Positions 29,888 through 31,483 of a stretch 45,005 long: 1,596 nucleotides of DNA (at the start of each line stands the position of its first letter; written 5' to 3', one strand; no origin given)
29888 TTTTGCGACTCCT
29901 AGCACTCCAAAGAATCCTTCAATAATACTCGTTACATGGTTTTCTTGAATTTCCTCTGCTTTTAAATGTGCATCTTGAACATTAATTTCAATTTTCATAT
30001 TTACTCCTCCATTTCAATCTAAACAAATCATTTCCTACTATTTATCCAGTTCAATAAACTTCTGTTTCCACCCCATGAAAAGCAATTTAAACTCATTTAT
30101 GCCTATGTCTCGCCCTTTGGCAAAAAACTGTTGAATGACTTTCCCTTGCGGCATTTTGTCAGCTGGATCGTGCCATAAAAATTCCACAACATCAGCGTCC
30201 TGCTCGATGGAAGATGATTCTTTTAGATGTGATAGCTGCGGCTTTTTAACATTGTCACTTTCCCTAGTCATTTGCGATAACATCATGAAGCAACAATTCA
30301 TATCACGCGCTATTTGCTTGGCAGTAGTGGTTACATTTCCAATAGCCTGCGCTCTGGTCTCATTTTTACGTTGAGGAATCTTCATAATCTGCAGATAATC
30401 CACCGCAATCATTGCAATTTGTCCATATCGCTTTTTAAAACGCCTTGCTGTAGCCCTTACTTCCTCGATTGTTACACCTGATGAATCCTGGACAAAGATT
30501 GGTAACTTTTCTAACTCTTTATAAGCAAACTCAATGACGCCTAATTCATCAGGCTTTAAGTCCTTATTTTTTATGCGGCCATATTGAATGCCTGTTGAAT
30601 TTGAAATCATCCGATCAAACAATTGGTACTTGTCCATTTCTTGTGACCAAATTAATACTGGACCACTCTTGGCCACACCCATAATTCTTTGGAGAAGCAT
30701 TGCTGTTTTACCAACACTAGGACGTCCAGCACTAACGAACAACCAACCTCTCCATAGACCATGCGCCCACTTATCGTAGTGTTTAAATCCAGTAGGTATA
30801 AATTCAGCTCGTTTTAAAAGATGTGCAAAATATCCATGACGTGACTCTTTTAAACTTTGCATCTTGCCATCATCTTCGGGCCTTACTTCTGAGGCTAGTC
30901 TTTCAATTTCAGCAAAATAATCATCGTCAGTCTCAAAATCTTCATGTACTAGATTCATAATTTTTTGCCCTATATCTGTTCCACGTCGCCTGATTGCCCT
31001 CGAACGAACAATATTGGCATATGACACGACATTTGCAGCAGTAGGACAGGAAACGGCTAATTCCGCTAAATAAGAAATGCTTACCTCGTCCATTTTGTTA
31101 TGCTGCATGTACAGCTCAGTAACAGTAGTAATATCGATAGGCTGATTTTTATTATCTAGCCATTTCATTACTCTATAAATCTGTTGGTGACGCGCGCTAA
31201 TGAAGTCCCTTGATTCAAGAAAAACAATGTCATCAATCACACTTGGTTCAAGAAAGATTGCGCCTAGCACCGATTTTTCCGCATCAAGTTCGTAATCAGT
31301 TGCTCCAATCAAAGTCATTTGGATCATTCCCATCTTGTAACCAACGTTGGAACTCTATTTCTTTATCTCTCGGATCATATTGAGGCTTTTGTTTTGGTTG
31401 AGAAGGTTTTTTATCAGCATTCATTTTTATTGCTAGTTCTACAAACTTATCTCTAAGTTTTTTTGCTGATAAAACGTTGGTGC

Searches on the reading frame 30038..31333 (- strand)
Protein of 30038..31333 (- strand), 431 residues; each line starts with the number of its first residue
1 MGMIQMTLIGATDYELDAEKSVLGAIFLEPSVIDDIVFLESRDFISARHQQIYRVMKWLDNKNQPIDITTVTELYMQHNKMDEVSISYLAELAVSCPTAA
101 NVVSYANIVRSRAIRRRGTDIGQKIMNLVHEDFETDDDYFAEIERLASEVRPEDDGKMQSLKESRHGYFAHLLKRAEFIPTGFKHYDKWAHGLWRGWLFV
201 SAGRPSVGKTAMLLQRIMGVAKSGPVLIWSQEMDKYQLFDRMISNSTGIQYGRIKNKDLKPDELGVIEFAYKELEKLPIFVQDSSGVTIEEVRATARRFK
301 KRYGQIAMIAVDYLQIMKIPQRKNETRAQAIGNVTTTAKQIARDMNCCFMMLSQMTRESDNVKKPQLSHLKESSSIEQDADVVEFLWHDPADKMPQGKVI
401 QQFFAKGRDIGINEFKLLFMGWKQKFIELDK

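Call 46: search_protein_families(library=pfam, proteins=[window:30038-31333:-], max_evalue=0.00001)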
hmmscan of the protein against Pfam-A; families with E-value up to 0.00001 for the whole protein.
window:30038-31333:- (431 aa): 3 families
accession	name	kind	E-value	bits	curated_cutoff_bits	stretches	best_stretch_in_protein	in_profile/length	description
PF03796.21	DnaB_C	-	9e-60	202.6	27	1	179-426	2-253/255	DnaB-like helicase C terminal domain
PF00772.26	DnaB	-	7.4e-27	93.9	23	1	14-110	4-102/103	DnaB-like helicase N terminal domain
PF13481.12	AAA_25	-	1.6e-07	31.6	27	1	183-356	19-191/195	AAA domain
